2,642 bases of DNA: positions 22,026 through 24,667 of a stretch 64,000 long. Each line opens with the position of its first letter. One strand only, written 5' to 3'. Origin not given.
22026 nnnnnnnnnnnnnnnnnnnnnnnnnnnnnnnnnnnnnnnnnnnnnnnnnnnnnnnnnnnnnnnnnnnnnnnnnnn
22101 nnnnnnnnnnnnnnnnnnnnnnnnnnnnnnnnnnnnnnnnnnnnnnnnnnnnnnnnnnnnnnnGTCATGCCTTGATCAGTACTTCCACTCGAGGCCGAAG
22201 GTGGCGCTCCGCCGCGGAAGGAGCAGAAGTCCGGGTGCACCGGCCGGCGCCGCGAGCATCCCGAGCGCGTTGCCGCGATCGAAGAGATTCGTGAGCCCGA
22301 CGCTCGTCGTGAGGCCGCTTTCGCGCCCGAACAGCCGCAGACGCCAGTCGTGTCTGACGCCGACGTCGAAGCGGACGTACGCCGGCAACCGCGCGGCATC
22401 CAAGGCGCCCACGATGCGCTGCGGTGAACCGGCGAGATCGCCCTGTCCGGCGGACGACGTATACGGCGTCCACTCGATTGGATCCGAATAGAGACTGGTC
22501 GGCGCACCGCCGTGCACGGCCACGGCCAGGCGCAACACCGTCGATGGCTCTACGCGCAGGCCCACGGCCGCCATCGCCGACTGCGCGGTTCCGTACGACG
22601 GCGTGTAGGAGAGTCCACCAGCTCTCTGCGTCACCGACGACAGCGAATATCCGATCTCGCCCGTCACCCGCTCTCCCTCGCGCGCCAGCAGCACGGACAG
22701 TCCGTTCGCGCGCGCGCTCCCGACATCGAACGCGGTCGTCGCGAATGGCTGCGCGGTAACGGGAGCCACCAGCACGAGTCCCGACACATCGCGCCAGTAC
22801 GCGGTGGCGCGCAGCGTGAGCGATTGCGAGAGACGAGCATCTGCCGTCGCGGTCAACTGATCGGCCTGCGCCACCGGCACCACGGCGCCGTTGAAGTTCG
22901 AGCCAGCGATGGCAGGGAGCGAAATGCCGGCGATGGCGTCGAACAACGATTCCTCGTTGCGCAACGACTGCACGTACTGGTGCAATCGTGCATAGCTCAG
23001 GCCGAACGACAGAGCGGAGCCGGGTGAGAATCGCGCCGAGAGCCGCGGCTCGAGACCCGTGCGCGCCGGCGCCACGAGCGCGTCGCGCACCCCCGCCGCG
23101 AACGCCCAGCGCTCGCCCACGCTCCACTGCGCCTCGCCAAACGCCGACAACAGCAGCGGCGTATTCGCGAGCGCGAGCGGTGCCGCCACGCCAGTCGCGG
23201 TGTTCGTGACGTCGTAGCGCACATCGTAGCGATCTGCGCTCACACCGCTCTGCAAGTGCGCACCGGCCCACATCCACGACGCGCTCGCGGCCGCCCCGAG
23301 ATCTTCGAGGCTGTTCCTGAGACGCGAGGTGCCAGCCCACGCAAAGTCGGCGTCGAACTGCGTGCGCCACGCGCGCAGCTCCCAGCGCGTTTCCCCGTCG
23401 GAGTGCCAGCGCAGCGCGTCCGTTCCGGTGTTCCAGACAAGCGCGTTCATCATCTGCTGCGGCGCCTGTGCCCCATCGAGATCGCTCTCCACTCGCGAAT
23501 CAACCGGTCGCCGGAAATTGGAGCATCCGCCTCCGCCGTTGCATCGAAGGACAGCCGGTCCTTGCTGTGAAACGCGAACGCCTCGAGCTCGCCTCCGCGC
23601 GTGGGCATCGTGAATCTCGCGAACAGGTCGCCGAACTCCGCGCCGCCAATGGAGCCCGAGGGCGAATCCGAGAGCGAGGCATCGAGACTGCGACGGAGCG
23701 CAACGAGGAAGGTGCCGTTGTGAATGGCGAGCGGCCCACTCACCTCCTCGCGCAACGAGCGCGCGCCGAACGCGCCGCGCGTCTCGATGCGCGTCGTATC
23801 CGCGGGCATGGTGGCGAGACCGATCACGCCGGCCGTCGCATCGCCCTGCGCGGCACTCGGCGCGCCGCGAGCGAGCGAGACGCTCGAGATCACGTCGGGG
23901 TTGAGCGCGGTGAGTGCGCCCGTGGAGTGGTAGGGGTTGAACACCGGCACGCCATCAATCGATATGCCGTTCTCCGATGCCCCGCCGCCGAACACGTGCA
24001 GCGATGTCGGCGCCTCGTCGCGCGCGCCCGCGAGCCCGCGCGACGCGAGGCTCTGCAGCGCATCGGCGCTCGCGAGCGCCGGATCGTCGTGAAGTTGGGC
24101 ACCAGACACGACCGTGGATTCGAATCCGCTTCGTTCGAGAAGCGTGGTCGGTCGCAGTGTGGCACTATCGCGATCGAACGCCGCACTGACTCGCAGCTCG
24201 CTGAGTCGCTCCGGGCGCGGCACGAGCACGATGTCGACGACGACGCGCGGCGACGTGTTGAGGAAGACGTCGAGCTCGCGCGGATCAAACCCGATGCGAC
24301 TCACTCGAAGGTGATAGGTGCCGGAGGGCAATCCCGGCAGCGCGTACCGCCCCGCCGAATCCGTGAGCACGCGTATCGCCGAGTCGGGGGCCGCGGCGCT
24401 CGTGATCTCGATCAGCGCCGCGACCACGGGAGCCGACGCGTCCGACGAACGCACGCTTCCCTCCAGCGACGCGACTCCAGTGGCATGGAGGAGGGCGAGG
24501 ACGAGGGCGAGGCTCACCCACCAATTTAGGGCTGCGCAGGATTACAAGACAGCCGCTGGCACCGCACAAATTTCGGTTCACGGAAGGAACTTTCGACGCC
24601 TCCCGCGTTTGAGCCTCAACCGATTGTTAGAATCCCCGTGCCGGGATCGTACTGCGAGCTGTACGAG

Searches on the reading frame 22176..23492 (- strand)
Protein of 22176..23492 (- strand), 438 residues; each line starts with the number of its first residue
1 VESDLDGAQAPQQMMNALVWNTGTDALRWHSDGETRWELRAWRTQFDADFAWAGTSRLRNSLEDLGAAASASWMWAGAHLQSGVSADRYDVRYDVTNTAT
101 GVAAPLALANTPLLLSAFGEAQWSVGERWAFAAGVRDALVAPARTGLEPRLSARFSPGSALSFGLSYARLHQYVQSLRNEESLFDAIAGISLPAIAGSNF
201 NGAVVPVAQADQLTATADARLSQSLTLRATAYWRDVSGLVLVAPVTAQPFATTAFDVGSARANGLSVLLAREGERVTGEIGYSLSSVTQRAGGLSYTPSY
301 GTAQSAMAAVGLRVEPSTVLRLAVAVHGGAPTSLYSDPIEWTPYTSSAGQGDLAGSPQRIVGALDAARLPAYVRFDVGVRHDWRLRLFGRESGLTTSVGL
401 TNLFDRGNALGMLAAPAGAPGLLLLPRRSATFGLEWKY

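Call 78: search_protein_families(library=pfam, max_evalue=0.01, proteins=[window:22176-23492:-])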
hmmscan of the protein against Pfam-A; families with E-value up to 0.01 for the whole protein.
window:22176-23492:- (438 aa): 1 family
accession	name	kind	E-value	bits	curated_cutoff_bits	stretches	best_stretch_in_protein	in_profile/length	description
PF00593.30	TonB_dep_Rec_b-barrel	-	5.7e-09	36.8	27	1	37-403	77-436/436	TonB dependent receptor-like, beta-barrel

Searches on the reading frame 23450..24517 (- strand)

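Call 78: search_protein_families(library=pfam, max_evalue=0.01, proteins=[window:23450-24517:-])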
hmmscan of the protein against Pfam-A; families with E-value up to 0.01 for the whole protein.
window:23450-24517:- (355 aa): 3 families
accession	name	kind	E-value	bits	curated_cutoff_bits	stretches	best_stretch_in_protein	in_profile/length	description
PF13620.12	CarboxypepD_reg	-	1.8e-14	54.3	32.3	1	17-98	1-81/82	Carboxypeptidase regulatory-like domain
PF07715.20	Plug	-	3.6e-11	44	23.9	1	133-231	8-107/107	TonB-dependent Receptor Plug Domain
PF13715.12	CarbopepD_reg_2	-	4.5e-07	30.3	32.2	1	19-102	2-80/88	CarboxypepD_reg-like domain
